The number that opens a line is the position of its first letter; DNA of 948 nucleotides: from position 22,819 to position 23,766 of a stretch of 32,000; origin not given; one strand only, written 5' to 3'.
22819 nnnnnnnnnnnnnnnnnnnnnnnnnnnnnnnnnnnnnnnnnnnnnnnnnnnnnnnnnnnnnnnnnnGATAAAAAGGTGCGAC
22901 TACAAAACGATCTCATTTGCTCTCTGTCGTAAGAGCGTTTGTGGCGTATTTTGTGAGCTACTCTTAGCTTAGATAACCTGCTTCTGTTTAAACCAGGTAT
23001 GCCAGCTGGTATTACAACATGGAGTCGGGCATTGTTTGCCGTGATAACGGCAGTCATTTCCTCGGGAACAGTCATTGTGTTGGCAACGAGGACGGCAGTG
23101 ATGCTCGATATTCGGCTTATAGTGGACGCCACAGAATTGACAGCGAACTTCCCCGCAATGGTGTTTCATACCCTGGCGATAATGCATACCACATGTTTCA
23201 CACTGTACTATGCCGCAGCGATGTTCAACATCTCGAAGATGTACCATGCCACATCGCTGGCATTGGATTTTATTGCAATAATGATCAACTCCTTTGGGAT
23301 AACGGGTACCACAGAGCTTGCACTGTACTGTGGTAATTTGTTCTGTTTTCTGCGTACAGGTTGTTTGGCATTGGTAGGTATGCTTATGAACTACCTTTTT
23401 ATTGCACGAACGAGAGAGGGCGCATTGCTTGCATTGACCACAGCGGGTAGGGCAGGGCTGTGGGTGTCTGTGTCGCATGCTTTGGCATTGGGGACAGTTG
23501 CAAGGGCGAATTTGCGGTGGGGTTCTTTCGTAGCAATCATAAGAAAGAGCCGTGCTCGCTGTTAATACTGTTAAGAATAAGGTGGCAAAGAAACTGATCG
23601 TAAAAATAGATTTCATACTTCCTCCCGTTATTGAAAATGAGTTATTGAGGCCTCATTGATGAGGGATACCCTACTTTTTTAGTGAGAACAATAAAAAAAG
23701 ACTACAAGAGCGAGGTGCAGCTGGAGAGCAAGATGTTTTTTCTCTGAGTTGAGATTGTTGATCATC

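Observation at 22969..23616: Exported Cys/His-rich protein built from four 20-residue CxxCG-x9-HxC repeats, with no recognisable family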

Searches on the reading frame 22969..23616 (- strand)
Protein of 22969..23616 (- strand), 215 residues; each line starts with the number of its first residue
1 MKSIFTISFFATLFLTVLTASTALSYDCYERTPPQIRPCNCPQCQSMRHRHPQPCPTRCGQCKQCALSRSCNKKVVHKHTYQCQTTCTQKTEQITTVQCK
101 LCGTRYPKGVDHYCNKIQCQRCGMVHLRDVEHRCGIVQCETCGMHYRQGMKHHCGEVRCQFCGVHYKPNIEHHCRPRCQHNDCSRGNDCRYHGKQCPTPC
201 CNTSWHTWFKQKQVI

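Call 4: search_protein_families(library=pfam, proteins=[window:22969-23616:-], max_evalue=10)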
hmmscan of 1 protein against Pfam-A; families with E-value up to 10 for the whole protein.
window:22969-23616:- (215 aa): 0 families

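Call 5: search_protein_families(library=ncbifam, proteins=[window:22969-23616:-], max_evalue=10)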
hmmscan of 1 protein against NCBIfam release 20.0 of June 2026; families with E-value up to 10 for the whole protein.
window:22969-23616:- (215 aa): 0 families

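Call 6: find_homologous_proteins(query=window:22969-23616:-, max_evalue=0.01)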
Query window:22969-23616:- (215 aa): 24 proteins with E <= 0.01 among 56 candidates.
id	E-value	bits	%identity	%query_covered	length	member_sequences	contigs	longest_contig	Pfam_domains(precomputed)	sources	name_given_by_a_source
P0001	4.4e-149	513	100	100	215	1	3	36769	-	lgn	-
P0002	1.0e-81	292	62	99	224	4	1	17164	-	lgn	-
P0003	1.5e-75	272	53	98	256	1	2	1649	-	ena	-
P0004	4.3e-73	264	57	99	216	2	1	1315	-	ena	-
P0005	3.6e-71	257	60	99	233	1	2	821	-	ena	-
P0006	3.2e-70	254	59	99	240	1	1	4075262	-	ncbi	ncbi:TNFR-Cys domain-containing protein [Candidatus Electrothrix laxa]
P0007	7.3e-68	247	54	99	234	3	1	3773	-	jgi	-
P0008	1.5e-66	242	57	99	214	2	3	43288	-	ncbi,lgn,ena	-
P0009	1.7e-60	223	57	99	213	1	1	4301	-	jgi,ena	-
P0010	5.4e-60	221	53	97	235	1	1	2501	-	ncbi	-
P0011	7.6e-60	220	55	99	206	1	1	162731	-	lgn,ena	-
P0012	1.3e-58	216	54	99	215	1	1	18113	-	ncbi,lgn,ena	-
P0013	1.4e-58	216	48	99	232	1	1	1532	-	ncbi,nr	ncbi:MAG: hypothetical protein D3910_20790 [Candidatus Electrothrix sp. ATG2]|nr:hypothetical protei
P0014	8.7e-55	204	54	99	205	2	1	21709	-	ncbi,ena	-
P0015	1.3e-54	203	54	98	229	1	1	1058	-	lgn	-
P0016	2.1e-52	196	47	98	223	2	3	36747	-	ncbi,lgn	-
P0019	3.2e-37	146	43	99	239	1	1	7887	-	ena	-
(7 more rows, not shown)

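Call 7: search_solved_structures(query=window:22969-23616:-, max_evalue=10, show_alignments=2)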
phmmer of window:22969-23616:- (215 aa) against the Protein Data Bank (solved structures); distinct sequences matched with E-value up to 10: 3.
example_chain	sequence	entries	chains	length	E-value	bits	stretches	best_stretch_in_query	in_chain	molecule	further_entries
7aor_at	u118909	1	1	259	0.076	15.7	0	127-170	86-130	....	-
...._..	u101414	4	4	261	0.38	13.4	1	132-197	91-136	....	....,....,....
4ce4_b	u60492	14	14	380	1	12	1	140-183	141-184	MRPL38 | MITORIBOSOMAL PROTEIN ML38, MRPL38 | Mitochondrial ribosomal protein L38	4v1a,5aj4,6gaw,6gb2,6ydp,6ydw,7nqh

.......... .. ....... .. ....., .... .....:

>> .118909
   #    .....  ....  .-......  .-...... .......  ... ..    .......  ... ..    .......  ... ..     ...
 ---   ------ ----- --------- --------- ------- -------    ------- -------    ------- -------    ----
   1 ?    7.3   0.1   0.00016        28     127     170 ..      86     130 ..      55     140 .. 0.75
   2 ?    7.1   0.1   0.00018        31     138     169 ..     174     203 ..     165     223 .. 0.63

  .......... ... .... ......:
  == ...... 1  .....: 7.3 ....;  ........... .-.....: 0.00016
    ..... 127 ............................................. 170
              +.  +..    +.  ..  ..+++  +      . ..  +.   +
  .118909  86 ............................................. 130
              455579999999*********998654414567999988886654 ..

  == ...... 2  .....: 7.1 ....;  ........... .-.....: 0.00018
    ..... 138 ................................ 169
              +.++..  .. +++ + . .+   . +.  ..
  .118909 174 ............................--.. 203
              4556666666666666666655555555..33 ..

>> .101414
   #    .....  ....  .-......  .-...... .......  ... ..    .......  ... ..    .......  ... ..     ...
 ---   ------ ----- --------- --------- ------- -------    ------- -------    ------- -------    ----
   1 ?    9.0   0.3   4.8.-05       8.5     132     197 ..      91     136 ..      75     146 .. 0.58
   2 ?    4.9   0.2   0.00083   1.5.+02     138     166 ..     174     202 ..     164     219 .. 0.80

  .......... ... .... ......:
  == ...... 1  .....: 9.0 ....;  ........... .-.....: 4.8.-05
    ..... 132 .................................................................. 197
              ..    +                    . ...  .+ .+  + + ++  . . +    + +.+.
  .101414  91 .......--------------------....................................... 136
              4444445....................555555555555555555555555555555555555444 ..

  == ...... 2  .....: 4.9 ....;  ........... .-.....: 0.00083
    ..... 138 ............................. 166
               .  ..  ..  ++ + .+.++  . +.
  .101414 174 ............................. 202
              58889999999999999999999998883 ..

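Call 18: find_related_loci(query=A1, collection=genome_contigs, flank=6000)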
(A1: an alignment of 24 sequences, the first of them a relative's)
Query A1 (215 aa) in genome_contigs; peptide patterns used: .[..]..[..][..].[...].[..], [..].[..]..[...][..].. (x = any residue, [..] = any of these).
23 stretches matched a pattern; 6 encode a relative of the query (tblastn E <= 1e-3); 6 distinct loci.
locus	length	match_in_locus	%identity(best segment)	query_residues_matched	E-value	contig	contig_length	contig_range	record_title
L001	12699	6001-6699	59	1-212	7e-78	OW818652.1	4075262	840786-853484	Candidatus Electrothrix laxa isolate HOU-scMAG genome assembly, chromosome: 1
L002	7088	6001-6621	57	1-212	2e-74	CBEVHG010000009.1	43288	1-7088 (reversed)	MAG TPA_asm: Candidatus Electrothrix marina isolate SRR24458087_concoct_48 genome assembly, contig: ERZ26778537.9, whole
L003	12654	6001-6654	55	1-212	2e-69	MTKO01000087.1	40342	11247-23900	Candidatus Electrothrix aarhusensis isolate MCF Contig35, whole genome shotgun sequence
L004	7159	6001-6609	54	1-212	1e-64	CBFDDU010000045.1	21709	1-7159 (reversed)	MAG TPA_asm: uncultured Candidatus Electrothrix sp. isolate SRR26215675_binner123_Refined_103 genome assembly, contig: E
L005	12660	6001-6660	47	1-210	3e-51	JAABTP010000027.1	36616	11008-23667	MAG: Desulfobulbaceae bacterium isolate S24.Bin023 NODE_28_length_36616_cov_11.670571, whole genome shotgun sequence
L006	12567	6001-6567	42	1-168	8e-30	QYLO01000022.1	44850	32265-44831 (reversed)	MAG: Candidatus Electrothrix gigas isolate AU1_5 NODE_22_length_44850_cov_72.5204, whole genome shotgun sequence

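Call 25: predict_structure(alignment_id=A1)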
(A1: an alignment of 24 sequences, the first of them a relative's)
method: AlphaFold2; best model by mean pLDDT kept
length: 215 residues; sequences in the alignment: 24
mean_pLDDT: 64.2   pTM: 0.32
mean pLDDT of the five models: 64.2, 63.0, 62.3, 62.2, 62.0
residues with pLDDT >= 90: 26; 70-90: 65; 50-70: 55; < 50: 69
segments of 3 or more residues with pLDDT < 50: 24-30, 47-90, 194-203
pLDDT, mean of each block of 10 residues (from residue 1): 66 71 47 51 50 42 40 38 40 80 93 93 87 81 85 85 86 70 52 47 52 53
secondary structure, 60 per line:
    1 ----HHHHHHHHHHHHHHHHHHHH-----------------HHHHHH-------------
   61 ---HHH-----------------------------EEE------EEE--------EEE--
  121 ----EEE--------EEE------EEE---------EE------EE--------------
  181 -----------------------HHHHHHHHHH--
elements in order: H5-24 H42-47 E96-98 E105-107 E116-118 E125-127 E136-138 E145-147 H204-213

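Call 29: fold_search(model_id=the predicted structure, library=pdb)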
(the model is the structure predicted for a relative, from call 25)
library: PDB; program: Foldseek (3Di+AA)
matches with E <= 10: 143; with E <= 0.001: 0
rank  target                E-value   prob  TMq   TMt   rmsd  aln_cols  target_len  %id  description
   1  6sc9_A                1.7e-01  0.18  0.09  0.07  11.4       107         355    8  dAb3/HOIP-RBR-HOIPIN-8 (released 2019-11-27)
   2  6sc5_A                1.9e-01  0.11  0.08  0.06  12.7       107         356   11  dAb3/HOIP-RBR-Ligand2 (released 2019-11-27)
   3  9qm9_A                2.1e-01  0.13  0.08  0.17  10.1        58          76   19  TMEM55B tandem RING-like domains in complex with RILPL1 C-terminal peptide (released 2025-08-20)
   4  7m4m_A                2.5e-01  0.12  0.10  0.11  12.0       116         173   17  Crystal structure of RBR E3 ligase RNF216 with ubiquitin (released 2022-01-05)
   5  8oqh_A                2.6e-01  0.10  0.08  0.19  14.4        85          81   13  Structure of the cytosolic domain of lysosome-associated TMEM55B (released 2023-11-29)
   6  7m4m_B                3.0e-01  0.11  0.10  0.11  12.2       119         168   17  Crystal structure of RBR E3 ligase RNF216 with ubiquitin (released 2022-01-05)
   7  7od1_A                3.2e-01  0.15  0.09  0.05  12.7        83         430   13  Crystal structure of RBR ubiquitin ligase ARIH2 (released 2021-09-15)
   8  6sc6_A                3.2e-01  0.08  0.07  0.06  13.1       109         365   13  dAb3/HOIP-RBR apo structure (released 2019-11-27)
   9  7od1_B                4.2e-01  0.12  0.09  0.05  12.8        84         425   13  Crystal structure of RBR ubiquitin ligase ARIH2 (released 2021-09-15)
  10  4kbl_B                9.6e-01  0.06  0.08  0.05  12.6        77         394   18  Structure of HHARI, a RING-IBR-RING ubiquitin ligase: autoinhibition of an Ariadne-family E3 and insights into ligatio (released 2013-05-29)
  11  8oqh_B                1.0e+00  0.06  0.08  0.17  10.2        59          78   17  Structure of the cytosolic domain of lysosome-associated TMEM55B (released 2023-11-29)
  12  3lqi_C                1.3e+00  0.15  0.09  0.10   6.1        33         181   24  Crystal structure of MLL1 PHD3-Bromo complexed with H3(1-9)K4me2 peptide (released 2010-07-07)
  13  6uca_A                1.3e+00  0.06  0.08  0.05  13.2        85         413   12  Crystal structure of human ZCCHC4 in complex with SAH (released 2019-10-16)
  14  9jko_A                1.3e+00  0.04  0.09  0.14  13.7        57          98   18  Crystal structure of the RNA- binding domain of human ZAR1 (released 2025-07-30)
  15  5caw_A                1.5e+00  0.04  0.07  0.06  20.9       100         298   22  Structure of Pediculus humanus Parkin bound to phospho-ubiquitin (released 2015-07-22)
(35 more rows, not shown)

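Call 30: search_protein_representatives(alignment_id=A1)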
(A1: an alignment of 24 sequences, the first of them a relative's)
Query: 24 sequences, 230 profile positions. Proteins with E-value up to 0.001 (for the whole library): 9; up to 1e-10: 7; up to 1e-30: 3. The best 9 are listed.
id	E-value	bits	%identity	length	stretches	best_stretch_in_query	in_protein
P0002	3.1e-97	341.1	-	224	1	1-230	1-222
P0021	8.9e-75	267.6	-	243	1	1-212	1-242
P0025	5.7e-42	160.3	-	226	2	1-169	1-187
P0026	1.5e-21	93.5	-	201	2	1-173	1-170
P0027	3.8e-20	88.9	-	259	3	12-175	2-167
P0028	2.2e-14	70.0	-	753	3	98-209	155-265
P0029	1.2e-12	64.3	-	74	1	174-229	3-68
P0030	6.7e-09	52.1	-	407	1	99-179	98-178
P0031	1.7e-05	40.9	-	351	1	93-160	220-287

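Call 32: list_cluster_members(proteins=[P0025, P0026, P0027, P0028, P0030, P0031, P0001, P0002, P0016, P0019])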
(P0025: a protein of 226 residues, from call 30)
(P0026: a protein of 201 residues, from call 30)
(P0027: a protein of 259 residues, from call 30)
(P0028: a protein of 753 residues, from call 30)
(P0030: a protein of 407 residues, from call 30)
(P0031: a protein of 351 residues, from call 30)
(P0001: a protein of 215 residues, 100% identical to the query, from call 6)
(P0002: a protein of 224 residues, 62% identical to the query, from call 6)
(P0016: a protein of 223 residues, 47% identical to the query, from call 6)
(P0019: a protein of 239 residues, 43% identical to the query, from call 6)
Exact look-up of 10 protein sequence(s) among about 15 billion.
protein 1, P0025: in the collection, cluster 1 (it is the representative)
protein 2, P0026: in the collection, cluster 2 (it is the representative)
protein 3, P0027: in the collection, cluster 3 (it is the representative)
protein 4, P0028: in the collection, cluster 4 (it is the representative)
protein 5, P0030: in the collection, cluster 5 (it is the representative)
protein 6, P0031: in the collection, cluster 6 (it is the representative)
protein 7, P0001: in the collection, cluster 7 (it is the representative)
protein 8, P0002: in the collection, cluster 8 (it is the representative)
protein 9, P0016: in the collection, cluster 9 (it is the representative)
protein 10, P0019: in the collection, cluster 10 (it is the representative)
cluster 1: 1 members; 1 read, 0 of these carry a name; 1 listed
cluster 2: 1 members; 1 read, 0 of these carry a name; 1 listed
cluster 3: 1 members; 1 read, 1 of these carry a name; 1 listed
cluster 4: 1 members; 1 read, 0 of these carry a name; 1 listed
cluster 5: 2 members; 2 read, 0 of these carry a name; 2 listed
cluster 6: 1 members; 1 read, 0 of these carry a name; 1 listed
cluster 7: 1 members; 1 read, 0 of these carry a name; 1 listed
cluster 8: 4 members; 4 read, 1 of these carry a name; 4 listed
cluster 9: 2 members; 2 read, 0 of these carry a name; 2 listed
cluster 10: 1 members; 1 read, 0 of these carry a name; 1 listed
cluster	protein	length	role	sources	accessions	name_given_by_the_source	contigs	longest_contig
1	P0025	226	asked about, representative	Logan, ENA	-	-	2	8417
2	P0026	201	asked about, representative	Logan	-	-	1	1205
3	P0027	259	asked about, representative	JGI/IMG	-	hypothetical protein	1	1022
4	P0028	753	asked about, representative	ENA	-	-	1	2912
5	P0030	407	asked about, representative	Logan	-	-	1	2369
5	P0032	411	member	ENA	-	-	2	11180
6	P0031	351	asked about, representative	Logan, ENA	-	-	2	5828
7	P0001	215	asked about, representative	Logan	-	-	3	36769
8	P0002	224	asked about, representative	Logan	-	-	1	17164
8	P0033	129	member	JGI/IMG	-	hypothetical protein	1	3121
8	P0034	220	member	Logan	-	-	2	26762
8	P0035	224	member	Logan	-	-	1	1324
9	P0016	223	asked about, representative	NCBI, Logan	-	-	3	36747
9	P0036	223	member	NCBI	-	-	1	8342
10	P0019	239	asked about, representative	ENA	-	-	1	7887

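Call 33: search_protein_families(library=pfam, proteins=[P0026, P0027, P0028, P0030, P0031], max_evalue=1)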
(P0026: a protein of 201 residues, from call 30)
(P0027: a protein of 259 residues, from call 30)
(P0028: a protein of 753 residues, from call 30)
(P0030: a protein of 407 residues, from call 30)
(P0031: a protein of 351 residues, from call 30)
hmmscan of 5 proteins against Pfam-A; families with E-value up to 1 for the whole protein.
P0026 (201 aa): 0 families

P0027 (259 aa): 1 family
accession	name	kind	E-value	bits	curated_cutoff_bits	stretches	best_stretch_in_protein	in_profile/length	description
PF16622.11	zf-C2H2_11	-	0.29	11.3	27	1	86-98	3-15/29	zinc-finger C2H2-type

P0028 (753 aa): 3 families
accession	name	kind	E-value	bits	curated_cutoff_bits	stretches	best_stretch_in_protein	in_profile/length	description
PF13878.12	zf-C2H2_3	-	0.088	13.1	27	0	156-170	14-28/40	zinc-finger of acetyl-transferase ESCO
PF02607.22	B12-binding_2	-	0.097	13.3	23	0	382-402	2-22/74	B12 binding domain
PF05959.16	DUF884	-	0.28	11.2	25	1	658-702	16-58/194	Nucleopolyhedrovirus protein of unknown function (DUF884)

P0030 (407 aa): 2 families
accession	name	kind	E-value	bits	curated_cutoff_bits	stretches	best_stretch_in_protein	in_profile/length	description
PF08427.15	ARMH3_C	-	0.0091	16.2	27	1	298-338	173-214/231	Armadillo-like helical domain-containing protein 3, C-terminal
PF13913.12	zf-C2HC_2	-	0.15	12.3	27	0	116-127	1-12/25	zinc-finger of a C2HC-type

P0031 (351 aa): 3 families
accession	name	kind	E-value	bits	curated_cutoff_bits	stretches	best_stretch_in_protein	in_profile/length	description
PF13717.11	Zn_ribbon_4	-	0.1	13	30.3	1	226-237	3-14/36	zinc-ribbon domain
PF21349.2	RUBY_RBDX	-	0.13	12.2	26.5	1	211-234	7-25/30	Rubrerythrin, rubredoxin-like domain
PF13894.12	zf-C2H2_4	-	0.2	12.9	27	0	267-277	2-13/24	C2H2-type zinc finger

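Call 43: find_encoding_contigs(protein=P0031, flank=5000, max_places=2)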
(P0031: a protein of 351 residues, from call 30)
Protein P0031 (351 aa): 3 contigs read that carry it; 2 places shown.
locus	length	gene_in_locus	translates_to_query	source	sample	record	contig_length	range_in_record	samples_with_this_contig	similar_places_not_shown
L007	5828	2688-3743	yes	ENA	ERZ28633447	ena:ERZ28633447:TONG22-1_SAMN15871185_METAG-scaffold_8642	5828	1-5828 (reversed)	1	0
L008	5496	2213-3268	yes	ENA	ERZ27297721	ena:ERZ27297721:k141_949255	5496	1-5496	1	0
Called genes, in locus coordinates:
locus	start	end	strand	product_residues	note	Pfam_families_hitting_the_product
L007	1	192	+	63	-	?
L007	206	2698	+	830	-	-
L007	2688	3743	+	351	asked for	-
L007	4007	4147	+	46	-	-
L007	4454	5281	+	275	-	PF00589:Phage_integrase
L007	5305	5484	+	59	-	-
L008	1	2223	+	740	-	?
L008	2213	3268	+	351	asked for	-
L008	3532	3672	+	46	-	-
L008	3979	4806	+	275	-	PF00589:Phage_integrase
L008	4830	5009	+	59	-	-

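Call 44: find_encoding_contigs(protein=P0028, flank=5000, max_places=2)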
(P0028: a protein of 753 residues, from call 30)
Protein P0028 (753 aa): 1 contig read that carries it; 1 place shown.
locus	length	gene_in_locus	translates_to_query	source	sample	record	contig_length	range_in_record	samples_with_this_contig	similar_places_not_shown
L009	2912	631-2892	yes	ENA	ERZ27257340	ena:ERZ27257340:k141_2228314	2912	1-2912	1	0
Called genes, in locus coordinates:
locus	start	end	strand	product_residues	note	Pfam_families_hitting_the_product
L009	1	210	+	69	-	?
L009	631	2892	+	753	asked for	-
